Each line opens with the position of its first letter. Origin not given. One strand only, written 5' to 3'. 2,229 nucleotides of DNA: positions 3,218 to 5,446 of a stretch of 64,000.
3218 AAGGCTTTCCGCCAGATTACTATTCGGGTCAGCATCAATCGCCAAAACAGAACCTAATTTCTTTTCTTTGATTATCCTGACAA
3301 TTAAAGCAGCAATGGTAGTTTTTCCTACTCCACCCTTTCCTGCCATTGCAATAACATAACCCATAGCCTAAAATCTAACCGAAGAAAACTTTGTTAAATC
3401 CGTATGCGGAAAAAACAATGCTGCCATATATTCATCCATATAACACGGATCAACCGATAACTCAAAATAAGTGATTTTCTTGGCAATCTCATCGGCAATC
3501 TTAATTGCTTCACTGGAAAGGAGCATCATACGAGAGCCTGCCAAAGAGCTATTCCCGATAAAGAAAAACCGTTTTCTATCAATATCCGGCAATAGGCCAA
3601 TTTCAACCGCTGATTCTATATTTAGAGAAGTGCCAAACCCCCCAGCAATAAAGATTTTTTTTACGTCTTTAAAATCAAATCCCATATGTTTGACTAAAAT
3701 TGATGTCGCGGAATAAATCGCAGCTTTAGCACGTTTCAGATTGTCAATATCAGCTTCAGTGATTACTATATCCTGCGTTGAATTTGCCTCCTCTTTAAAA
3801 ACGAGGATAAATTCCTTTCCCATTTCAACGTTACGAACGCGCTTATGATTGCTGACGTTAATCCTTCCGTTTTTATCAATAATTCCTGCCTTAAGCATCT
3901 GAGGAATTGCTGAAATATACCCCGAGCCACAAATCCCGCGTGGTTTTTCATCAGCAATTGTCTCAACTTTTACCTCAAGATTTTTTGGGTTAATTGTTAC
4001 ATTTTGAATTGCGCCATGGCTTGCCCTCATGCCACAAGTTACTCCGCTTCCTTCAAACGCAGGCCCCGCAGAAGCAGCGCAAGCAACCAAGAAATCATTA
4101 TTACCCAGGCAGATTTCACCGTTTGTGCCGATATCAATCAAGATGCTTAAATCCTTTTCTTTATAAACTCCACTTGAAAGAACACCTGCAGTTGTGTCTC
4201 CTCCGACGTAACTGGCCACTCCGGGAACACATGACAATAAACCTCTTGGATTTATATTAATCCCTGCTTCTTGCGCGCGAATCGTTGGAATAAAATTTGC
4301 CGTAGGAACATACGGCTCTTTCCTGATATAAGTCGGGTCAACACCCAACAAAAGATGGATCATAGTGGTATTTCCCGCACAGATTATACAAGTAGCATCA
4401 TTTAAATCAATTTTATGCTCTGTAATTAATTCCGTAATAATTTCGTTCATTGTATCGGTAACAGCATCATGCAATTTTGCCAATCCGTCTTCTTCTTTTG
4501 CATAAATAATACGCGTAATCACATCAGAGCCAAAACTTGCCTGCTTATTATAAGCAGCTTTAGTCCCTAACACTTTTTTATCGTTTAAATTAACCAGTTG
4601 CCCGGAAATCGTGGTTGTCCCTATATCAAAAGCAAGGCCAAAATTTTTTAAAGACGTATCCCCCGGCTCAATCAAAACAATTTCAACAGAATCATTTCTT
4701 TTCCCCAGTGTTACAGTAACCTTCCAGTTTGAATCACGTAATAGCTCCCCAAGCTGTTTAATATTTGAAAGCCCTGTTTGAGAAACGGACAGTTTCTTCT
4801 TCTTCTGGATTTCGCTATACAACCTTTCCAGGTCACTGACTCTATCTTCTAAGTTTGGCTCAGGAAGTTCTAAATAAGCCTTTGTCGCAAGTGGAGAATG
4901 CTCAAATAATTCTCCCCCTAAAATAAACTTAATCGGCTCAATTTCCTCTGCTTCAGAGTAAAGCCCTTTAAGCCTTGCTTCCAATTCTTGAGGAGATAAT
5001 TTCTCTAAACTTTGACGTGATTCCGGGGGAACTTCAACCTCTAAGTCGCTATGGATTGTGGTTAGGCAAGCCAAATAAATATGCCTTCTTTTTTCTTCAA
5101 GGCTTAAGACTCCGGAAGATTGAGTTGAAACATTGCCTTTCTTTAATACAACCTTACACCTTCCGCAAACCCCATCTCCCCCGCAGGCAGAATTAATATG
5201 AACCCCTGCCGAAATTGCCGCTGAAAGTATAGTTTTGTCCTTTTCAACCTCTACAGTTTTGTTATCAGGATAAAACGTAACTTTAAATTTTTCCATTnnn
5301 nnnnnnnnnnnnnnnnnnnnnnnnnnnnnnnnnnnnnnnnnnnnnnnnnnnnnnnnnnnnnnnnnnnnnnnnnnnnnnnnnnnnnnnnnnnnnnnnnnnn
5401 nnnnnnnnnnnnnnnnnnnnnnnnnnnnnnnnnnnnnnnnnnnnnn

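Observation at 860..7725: Acetyl-CoA-pathway corrinoid/methyl module (acsC-RACo-cooC-acsD-acsE) without CODH/ACS catalytic subunits, preceded by FmdE-like and LarB-like genes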

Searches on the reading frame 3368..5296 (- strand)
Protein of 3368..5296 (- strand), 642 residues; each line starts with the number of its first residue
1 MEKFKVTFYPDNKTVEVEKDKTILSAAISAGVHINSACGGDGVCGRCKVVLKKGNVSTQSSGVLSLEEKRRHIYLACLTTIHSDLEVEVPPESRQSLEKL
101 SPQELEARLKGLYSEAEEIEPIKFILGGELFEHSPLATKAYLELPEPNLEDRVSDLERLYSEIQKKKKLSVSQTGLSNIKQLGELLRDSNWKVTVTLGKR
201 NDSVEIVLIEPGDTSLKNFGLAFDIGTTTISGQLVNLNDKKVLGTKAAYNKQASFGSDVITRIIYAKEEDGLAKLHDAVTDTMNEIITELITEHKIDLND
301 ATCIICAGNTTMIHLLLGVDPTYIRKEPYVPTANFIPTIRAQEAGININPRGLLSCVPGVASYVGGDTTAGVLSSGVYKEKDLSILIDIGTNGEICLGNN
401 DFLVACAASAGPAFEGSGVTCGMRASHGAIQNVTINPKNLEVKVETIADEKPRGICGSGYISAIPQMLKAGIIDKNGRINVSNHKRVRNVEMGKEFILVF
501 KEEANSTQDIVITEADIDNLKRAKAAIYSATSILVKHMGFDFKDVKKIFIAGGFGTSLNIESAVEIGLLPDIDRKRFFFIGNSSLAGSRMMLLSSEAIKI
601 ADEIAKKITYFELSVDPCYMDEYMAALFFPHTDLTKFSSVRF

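Call 3: search_protein_families(library=pfam, proteins=[window:3368-5296:-])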
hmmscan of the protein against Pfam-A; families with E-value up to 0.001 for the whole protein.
window:3368-5296:- (642 aa): 5 families
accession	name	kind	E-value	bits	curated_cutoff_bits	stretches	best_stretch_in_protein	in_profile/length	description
PF14574.11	RACo_C_ter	-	3e-101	338.3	27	1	383-640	2-260/261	C-terminal domain of RACo the ASKHA domain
PF17651.6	Raco_middle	-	8.5e-58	195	26.8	1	219-379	1-162/163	RACo middle region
PF17650.6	RACo_linker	-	2.5e-19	69.3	26.2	1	131-215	6-85/86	RACo linker region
PF00111.32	Fer2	-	6.2e-12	45.7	21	1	10-80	5-75/77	2Fe-2S iron-sulfur cluster binding domain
PF13510.11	Fer2_4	-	2.3e-05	24.8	22.8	1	5-87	3-77/82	2Fe-2S iron-sulfur cluster binding domain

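Call 4: search_protein_families(library=ncbifam, proteins=[window:3368-5296:-])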
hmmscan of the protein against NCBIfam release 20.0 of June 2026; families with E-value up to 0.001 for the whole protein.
window:3368-5296:- (642 aa): 14 families
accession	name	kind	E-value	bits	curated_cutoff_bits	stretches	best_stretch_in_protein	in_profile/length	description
NF040756.1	corr_regen_AcsV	exception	4.2e-207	689.4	800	1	5-637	1-631/632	corrinoid activation/regeneration protein AcsV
TIGR04270.1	Rama_corrin_act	subfamily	2.6e-33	115.2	500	1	220-610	2-395/534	methylamine methyltransferase corrinoid protein reductive activase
NF058606.1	GlBtMonoRdsGbcB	equivalog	3e-13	49.4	500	1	2-88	276-361/362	glycine betaine monooxygenase reductase subunit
TIGR01941.1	nqrF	equivalog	6.1e-13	48.5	295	1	11-92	40-123/405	NADH:ubiquinone reductase (Na(+)-transporting) subunit F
NF040810.1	BenC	equivalog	1.2e-08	34.5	430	1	13-117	13-117/333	benzoate 1,2-dioxygenase electron transfer component BenC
TIGR02008.1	fdx_plant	subfamily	5.3e-08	32.5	81.15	1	3-89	2-90/97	ferredoxin [2Fe-2S]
NF041393.1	Frdxn_Halo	equivalog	3.3e-07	30.2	150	1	13-84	38-109/128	ferredoxin Fer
NF045803.1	MethMoxFADbindMmoC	equivalog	5.2e-07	28.7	500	1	14-93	15-95/343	aromatic/alkene monooxygenase hydroxylase FAD-binding subunit MmoC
TIGR02007.1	fdx_isc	equivalog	1e-06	28.8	132.1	1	7-60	10-63/110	ISC system 2Fe-2S type ferredoxin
NF007964.0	PRK10684.1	equivalog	1.6e-06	27.3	383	1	3-87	249-332/333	NADH oxidoreductase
NF004317.0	PRK05713.1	equivalog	3.5e-05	23.2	338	1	12-94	8-89/312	iron-sulfur-binding ferredoxin reductase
NF008822.0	PRK11872.1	equivalog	3.6e-05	22.9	402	1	9-85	9-88/341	anthranilate 1,2-dioxygenase electron transfer component AntC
NF007985.1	PRK10713.1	equivalog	5e-05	22.8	75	1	12-89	7-81/81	class I ribonucleotide reductase maintenance protein YfaE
TIGR02160.1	PA_CoA_Oxy5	hypoth_equivalog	0.00022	20.2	420.8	1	4-78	263-339/352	1,2-phenylacetyl-CoA epoxidase subunit PaaE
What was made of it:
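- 3368..5296 (-): RACo/AcsV: reductive activator of the corrinoid protein (642 aa; 2Fe-2S, linker, middle and ASKHA domains). NF040756 AcsV scores 689 bits, below its exception-level cutoff of 800 (calls 3, 4).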

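Call 28: search_protein_families(library=pfam, proteins=[L081:4042-5955:+, L081:5958-6458:+, L081:6482-7792:+, L081:7811-9988:+, L051:6164-9991:+, L059:8862-10019:+, L081:2421-3284:+, L081:15828-16244:+, L066:8865-10019:+])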
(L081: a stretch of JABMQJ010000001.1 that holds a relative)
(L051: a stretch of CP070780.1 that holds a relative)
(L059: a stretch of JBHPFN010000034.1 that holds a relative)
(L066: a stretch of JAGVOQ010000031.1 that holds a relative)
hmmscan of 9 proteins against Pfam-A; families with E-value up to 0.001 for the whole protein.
L081:4042-5955:+ (637 aa): 1 family
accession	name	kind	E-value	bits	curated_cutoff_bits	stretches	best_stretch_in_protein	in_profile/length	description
PF03063.25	Prismane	-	5.1e-170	566.9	27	1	41-604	1-512/513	Prismane/CO dehydrogenase family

L081:5958-6458:+ (166 aa): 9 families
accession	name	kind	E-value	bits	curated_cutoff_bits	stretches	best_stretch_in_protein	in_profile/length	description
PF13247.11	Fer4_11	-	6.1e-18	65.3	26.2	1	66-152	7-98/100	4Fe-4S dicluster domain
PF12838.12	Fer4_7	-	1.1e-10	42.2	27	2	68-116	1-52/52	4Fe-4S dicluster domain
PF13187.11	Fer4_9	-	1.1e-09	38.5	27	2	101-148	1-51/52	4Fe-4S dicluster domain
PF12837.12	Fer4_6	-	6.6e-09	35.7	25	1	98-117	5-24/24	4Fe-4S binding domain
PF00037.32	Fer4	-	3.1e-08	33.5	21.1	1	98-117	4-23/24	4Fe-4S binding domain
PF14697.11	Fer4_21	-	1.6e-06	28.6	35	2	68-116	7-56/59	4Fe-4S dicluster domain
PF13484.11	Fer4_16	-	3.8e-06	28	30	0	101-123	1-22/66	4Fe-4S double cluster binding domain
PF13237.11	Fer4_10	-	1.6e-05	25.2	25.5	0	68-113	8-53/53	4Fe-4S dicluster domain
PF25160.1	LdpA_Fe-S-bd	-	0.00067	19.8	27.6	1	74-118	6-44/49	LdpA Fe-S cluster-binding domain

L081:6482-7792:+ (436 aa): 9 families
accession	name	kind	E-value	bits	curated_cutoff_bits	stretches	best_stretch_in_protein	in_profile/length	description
PF07992.20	Pyr_redox_2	-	2e-65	221.6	26.1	1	9-305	2-291/291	Pyridine nucleotide-disulphide oxidoreductase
PF00070.33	Pyr_redox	-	1.2e-16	61.4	22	1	151-228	2-80/82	Pyridine nucleotide-disulphide oxidoreductase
PF18267.7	Rubredoxin_C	-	2.3e-14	53.5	25.9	1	326-392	3-70/70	Rubredoxin NAD+ reductase C-terminal domain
PF13738.12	Pyr_redox_3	-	2.5e-06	27.4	30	0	75-262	94-286/305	Pyridine nucleotide-disulphide oxidoreductase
PF13450.12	NAD_binding_8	-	5.4e-06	27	21.9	0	12-38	1-25/68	NAD(P)-binding Rossmann-like domain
PF03486.20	HI0933_like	-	6.6e-06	26.2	50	0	9-35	2-28/244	HI0933-like protein Rossmann domain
PF01266.30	DAO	-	2.9e-05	24.2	27.9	0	151-201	2-52/353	FAD dependent oxidoreductase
PF00890.30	FAD_binding_2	-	4.2e-05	23.4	20.4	0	151-185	2-36/414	FAD binding domain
PF02254.24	TrkA_N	-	0.00013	22.7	23.8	0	151-200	1-50/116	TrkA-N domain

L081:7811-9988:+ (725 aa): 3 families
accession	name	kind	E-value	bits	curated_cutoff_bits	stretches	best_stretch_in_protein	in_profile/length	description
PF19436.4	ACS_CODH_B_C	-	3.8e-120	400.4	25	1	482-725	1-245/245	ACS/CODH beta subunit C-terminal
PF03598.20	CdhC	-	4.1e-64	215.6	24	1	317-471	1-155/155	CO dehydrogenase/acetyl-CoA synthase complex beta subunit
PF18537.6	CODH_A_N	-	1.2e-25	89.7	32.2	1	21-110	1-83/83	Carbon monoxide dehydrogenase subunit alpha N-terminal domain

L051:6164-9991:+ (1275 aa): 6 families
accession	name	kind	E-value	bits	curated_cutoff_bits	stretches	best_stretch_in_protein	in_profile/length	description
PF19436.4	ACS_CODH_B_C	-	3.1e-118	394.1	25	2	1055-1275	24-245/245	ACS/CODH beta subunit C-terminal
PF03598.20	CdhC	-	6.2e-65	218.3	24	1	317-471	1-155/155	CO dehydrogenase/acetyl-CoA synthase complex beta subunit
PF18537.6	CODH_A_N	-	3e-26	91.7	32.2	1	21-110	1-83/83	Carbon monoxide dehydrogenase subunit alpha N-terminal domain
PF14528.11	LAGLIDADG_3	-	1.8e-21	76.6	22.5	2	728-789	2-60/82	LAGLIDADG-like domain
PF14890.11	Intein_splicing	-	2.2e-18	67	35.8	1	513-1055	1-155/155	Intein splicing domain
PF05204.19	Hom_end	-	1.9e-06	28.4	21.1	0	731-778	16-61/110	Homing endonuclease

L059:8862-10019:+ (385 aa): 1 family
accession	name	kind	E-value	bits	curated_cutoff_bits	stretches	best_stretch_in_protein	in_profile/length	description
PF01969.22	Ni_insertion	-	5.8e-108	361.8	22.1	1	4-370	1-375/375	Nickel insertion protein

L081:2421-3284:+ (287 aa): 2 families
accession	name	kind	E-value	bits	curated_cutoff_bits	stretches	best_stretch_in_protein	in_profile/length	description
PF02882.25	THF_DHG_CYH_C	-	3.1e-62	209.1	27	1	124-284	1-159/160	Tetrahydrofolate dehydrogenase/cyclohydrolase, NAD(P)-binding domain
PF00763.28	THF_DHG_CYH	-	1.7e-35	122.2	32.8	1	6-121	1-115/115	Tetrahydrofolate dehydrogenase/cyclohydrolase, catalytic domain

L081:15828-16244:+ (138 aa): 1 family
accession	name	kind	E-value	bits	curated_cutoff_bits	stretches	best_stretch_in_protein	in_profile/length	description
PF01894.22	UPF0047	-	3.5e-35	121.1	27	1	19-135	1-117/117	Uncharacterised protein family UPF0047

L066:8865-10019:+ (384 aa): 1 family
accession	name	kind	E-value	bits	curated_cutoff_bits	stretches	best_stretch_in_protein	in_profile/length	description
PF01969.22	Ni_insertion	-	1.9e-100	337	22.1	1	4-368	1-374/375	Nickel insertion protein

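Call 50: search_protein_families(library=pfam, proteins=[L027:922-1485:+, L027:1500-2531:+, L027:2528-3319:+, L027:3313-3969:+, L027:10187-11368:+, L027:11308-12189:+, L027:12194-13462:+, L027:13504-14541:+, L053:9315-9932:+, L053:8071-8910:+])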
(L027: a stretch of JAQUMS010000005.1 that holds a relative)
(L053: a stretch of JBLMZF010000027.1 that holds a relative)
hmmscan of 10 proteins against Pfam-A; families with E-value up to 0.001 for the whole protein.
L027:922-1485:+ (187 aa): 2 families
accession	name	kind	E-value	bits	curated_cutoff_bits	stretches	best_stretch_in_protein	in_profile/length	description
PF00117.34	GATase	-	3e-62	210.1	22.8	1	3-185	1-187/190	Glutamine amidotransferase class-I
PF07722.19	Peptidase_C26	-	4.6e-10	40.1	20.5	1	67-170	100-219/219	Peptidase C26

L027:1500-2531:+ (343 aa): 2 families
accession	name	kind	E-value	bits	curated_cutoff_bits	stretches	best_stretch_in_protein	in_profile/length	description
PF00591.27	Glycos_transf_3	-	1.2e-90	304.1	27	1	74-324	2-252/253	Glycosyl transferase family, a/b domain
PF02885.22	Glycos_trans_3N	-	8.3e-16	58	26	1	3-64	1-62/63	Glycosyl transferase family, helical bundle domain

L027:2528-3319:+ (263 aa): 2 families
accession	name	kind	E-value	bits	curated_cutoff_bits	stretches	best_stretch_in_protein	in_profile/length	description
PF00218.27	IGPS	-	2.1e-80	270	27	1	7-259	1-253/254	Indole-3-glycerol phosphate synthase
PF05690.20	ThiG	-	0.00022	21.1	23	0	216-253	176-213/247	Thiazole biosynthesis protein ThiG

L027:3313-3969:+ (218 aa): 1 family
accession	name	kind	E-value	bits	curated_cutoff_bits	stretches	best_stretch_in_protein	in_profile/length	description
PF00697.28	PRAI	-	1.6e-41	142.6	22.7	1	4-193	1-184/193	N-(5'phosphoribosyl)anthranilate (PRA) isomerase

L027:10187-11368:+ (393 aa): 1 family
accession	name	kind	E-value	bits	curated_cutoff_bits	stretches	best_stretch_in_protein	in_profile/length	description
PF00291.31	PALP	-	8.3e-48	163.7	35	1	53-378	4-295/295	Pyridoxal-phosphate dependent enzyme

L027:11308-12189:+ (293 aa): 1 family
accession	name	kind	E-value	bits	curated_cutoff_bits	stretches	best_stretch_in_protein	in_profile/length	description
PF00290.26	Trp_syntA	-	1.8e-88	296.3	27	1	40-278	1-240/259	Tryptophan synthase alpha chain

L027:12194-13462:+ (422 aa): 2 families
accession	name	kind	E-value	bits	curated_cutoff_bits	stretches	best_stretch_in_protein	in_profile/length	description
PF00675.25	Peptidase_M16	-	3.4e-38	131.3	22.3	1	12-159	1-148/149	Insulinase (Peptidase family M16)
PF05193.26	Peptidase_M16_C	-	4.2e-38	131.5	23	1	165-339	1-179/181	Peptidase M16 inactive domain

L027:13504-14541:+ (345 aa): 2 families
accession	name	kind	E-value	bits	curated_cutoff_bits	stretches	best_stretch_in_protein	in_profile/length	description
PF01595.25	CNNM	-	1.4e-46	158.9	28.4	1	10-189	2-181/181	Cyclin M transmembrane N-terminal domain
PF00571.33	CBS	-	6.9e-17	62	24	2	274-323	7-56/57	CBS domain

L053:9315-9932:+ (205 aa): 1 family
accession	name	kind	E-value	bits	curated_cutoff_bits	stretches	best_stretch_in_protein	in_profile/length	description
PF00697.28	PRAI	-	8.3e-45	153.3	22.7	1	4-200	1-192/193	N-(5'phosphoribosyl)anthranilate (PRA) isomerase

L053:8071-8910:+ (279 aa): 1 family
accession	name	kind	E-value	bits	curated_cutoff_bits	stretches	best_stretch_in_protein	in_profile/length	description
PF00218.27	IGPS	-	7.5e-72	242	27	1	6-275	1-253/254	Indole-3-glycerol phosphate synthase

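Call 73: search_protein_families(library=pfam, proteins=[L106:5087-5884:+, L106:5947-8481:+, L106:8478-9899:+, L106:9877-10482:+, L106:10572-11828:+, L106:12195-13253:+, L106:13246-14055:+, L106:14024-15070:+, L053:6472-7047:+, L053:6936-8054:+])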
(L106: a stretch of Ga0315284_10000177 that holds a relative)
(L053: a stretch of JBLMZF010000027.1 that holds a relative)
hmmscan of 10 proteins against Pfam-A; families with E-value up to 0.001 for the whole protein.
L106:5087-5884:+ (265 aa): 14 families
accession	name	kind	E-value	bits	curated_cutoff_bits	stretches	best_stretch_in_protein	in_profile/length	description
PF07719.23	TPR_2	-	2.7e-16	58.7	27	1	51-82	2-33/34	Tetratricopeptide repeat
PF13181.12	TPR_8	-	7.8e-14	51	25.7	2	55-82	6-33/34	Tetratricopeptide repeat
PF00515.34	TPR_1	-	9.5e-13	47.8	27.8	2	54-82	5-33/34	Tetratricopeptide repeat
PF13431.12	TPR_17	-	4.6e-11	42.5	24.4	2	106-137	1-32/34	Tetratricopeptide repeat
PF14559.12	TPR_19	-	3.4e-10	40.5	25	2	62-102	3-43/68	Tetratricopeptide repeat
PF13424.12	TPR_12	-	2e-09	37.9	30.1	1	50-114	3-75/77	Tetratricopeptide repeat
PF13414.12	TPR_11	-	1.6e-08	34.5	26.8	1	62-97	6-41/42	TPR repeat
PF13428.12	TPR_14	-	4.8e-08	33.4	23.5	0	53-92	4-43/44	Tetratricopeptide repeat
PF13176.12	TPR_7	-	8.3e-08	32.2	27.9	0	120-143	1-24/36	Tetratricopeptide repeat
PF10373.15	EST1_DNA_bind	-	3.5e-07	30.5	22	1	69-127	1-59/282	Est1 DNA/RNA binding domain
PF13374.12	TPR_10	-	6e-07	29.7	27.5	0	119-143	3-27/42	Tetratricopeptide repeat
PF23914.1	TPR_CcmH_CycH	-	8.8e-07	29.3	42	1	60-153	60-156/158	Cytochrome c-type biogenesis protein H TPR domain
PF13432.12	TPR_16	-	2.9e-05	24.9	32.7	0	55-116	2-63/65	Tetratricopeptide repeat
PF07219.19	HemY_N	-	0.00042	20.8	31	0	205-245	51-91/107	HemY protein N-terminus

L106:5947-8481:+ (844 aa): 5 families
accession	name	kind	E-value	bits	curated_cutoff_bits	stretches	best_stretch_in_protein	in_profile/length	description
PF00476.26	DNA_pol_A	-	1.5e-160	534.7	34.3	1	464-839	3-381/381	DNA polymerase family A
PF02739.22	5_3_exonuc_N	-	6.2e-58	195.6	34.3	1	6-169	2-164/164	5'-3' exonuclease, N-terminal resolvase-like domain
PF01367.25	5_3_exonuc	-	2.9e-33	114.7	40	1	170-265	1-96/97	5'-3' exonuclease, C-terminal SAM fold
PF22619.2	DNA_polI_exo1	-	2.6e-12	47.2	27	1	336-400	38-100/140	DNA polymerase I, ribonuclease H-like domain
PF01612.26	DNA_pol_A_exo1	-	0.00026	21.3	23.6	1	339-402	67-129/173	3'-5' exonuclease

L106:8478-9899:+ (473 aa): 5 families
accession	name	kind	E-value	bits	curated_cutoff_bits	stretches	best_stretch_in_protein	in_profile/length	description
PF08323.17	Glyco_transf_5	-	1.7e-85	287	22.7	1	2-239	1-238/239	Starch synthase catalytic domain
PF00534.26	Glycos_transf_1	-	1e-16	61.4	26.4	1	289-434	8-157/172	Glycosyl transferases group 1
PF13692.12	Glyco_trans_1_4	-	3.6e-15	56.9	27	1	298-433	3-140/142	Glycosyl transferases group 1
PF13439.12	Glyco_transf_4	-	2.6e-07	31.3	28.5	1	116-188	61-125/170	Glycosyltransferase Family 4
PF20706.3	GT4-conflict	-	5.6e-05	22.7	26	1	293-449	194-354/385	Family 4 Glycosyltransferase in conflict systems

L106:9877-10482:+ (201 aa): 4 families
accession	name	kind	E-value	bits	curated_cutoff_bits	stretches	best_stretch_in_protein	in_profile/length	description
PF01121.26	CoaE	-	1.7e-54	184.7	27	1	10-186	1-178/180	Dephospho-CoA kinase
PF13401.12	AAA_22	-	3.2e-05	24.7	27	1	11-85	7-65/130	AAA domain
PF13671.12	AAA_33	-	0.00025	21.8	27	0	14-124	4-82/143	AAA domain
PF13238.12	AAA_18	-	0.00038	21.4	29.4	1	12-78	1-57/128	AAA domain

L106:10572-11828:+ (418 aa): 5 families
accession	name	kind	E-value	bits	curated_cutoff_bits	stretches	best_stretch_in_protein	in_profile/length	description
PF07497.18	Rho_RNA_bind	-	2.7e-34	117.2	27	1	55-128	2-73/73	Rho termination factor, RNA-binding domain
PF00006.31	ATP-synt_ab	-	2.5e-27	96.3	29.5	1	159-363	2-211/213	ATP synthase alpha/beta family, nucleotide-binding domain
PF07498.18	Rho_N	-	8.6e-16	58.1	24.9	1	9-50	2-43/43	Rho termination factor, N-terminal domain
PF22707.2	S1CSD-TOTE-2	-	9.1e-05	22.8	27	1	55-102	4-40/60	S1/CSD-like domain 2 of the TOTE conflict systems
PF05729.18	NACHT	-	0.00069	19.9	26.7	0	182-276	11-99/167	NACHT domain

L106:12195-13253:+ (352 aa): 2 families
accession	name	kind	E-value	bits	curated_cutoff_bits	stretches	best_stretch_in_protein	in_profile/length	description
PF03462.23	PCRF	-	6e-67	225.7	24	1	8-202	1-194/194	PCRF domain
PF00472.26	RF-1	-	6e-43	145.9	35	1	210-319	2-116/116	RF-1 domain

L106:13246-14055:+ (269 aa): 16 families
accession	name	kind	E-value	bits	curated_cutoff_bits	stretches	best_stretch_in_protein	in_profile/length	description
PF05175.20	MTS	-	6.9e-18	65.3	23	1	80-174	17-108/170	Methyltransferase small domain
PF13847.12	Methyltransf_31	-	4.4e-12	46.4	27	1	94-243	3-127/145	Methyltransferase domain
PF06325.19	PrmA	-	7e-11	42.6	22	1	95-171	162-233/296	Ribosomal protein L11 methyltransferase (PrmA)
PF13649.12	Methyltransf_25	-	8.1e-11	42.9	27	1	98-182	1-84/97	Methyltransferase domain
PF17827.6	PrmC_N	-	1.6e-10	41.8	23.4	1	3-53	21-71/71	PrmC N-terminal domain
PF08242.18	Methyltransf_12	-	4e-07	31.1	30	1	99-170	1-71/98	Methyltransferase domain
PF08241.18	Methyltransf_11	-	6.1e-07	30.4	21.2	1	99-171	1-67/95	Methyltransferase domain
PF02384.22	N6_Mtase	-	6.6e-06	26.1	20.4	1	68-240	28-199/311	N-6 DNA Methylase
PF01170.24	UPF0020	-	8.4e-06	26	22.3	1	119-174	77-131/197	RMKL-like, methyltransferase domain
PF12847.13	Methyltransf_18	-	4.3e-05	24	27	1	96-159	16-79/151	Methyltransferase domain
PF10294.15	Methyltransf_16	-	6.2e-05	23.2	21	1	91-156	43-109/174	Lysine methyltransferase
PF02005.22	TRM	-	0.00019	21.2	27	1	67-152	19-108/376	N2,N2-dimethylguanosine tRNA methyltransferase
PF09445.16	Methyltransf_15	-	0.00041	20.4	22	1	98-173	4-80/165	RNA cap guanine-N2 methyltransferase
PF05971.18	Methyltransf_10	-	0.00062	19.6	23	0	93-174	100-187/299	RNA methyltransferase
PF02475.24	TRM5-TYW2_MTfase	-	0.00063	20.2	28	0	98-154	40-96/164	TRM5/TYW2 methyltransferase domain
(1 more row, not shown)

L106:14024-15070:+ (349 aa): 1 family
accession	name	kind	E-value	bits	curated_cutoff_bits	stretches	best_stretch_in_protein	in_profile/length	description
PF00275.25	EPSP_synthase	-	1.2e-85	288.2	22.8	1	15-349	2-348/417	EPSP synthase (3-phosphoshikimate 1-carboxyvinyltransferase)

L053:6472-7047:+ (191 aa): 2 families
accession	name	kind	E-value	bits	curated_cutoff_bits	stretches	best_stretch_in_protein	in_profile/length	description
PF00117.34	GATase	-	4.1e-62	209.7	22.8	1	3-185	1-187/190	Glutamine amidotransferase class-I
PF07722.19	Peptidase_C26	-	4.7e-08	33.5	20.5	1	72-170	105-219/219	Peptidase C26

L053:6936-8054:+ (372 aa): 2 families
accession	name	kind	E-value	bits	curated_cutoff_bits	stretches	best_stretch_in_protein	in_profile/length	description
PF00591.27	Glycos_transf_3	-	5.3e-90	301.9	27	1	110-360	3-253/253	Glycosyl transferase family, a/b domain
PF02885.22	Glycos_trans_3N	-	1.2e-18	67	26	1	40-101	2-63/63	Glycosyl transferase family, helical bundle domain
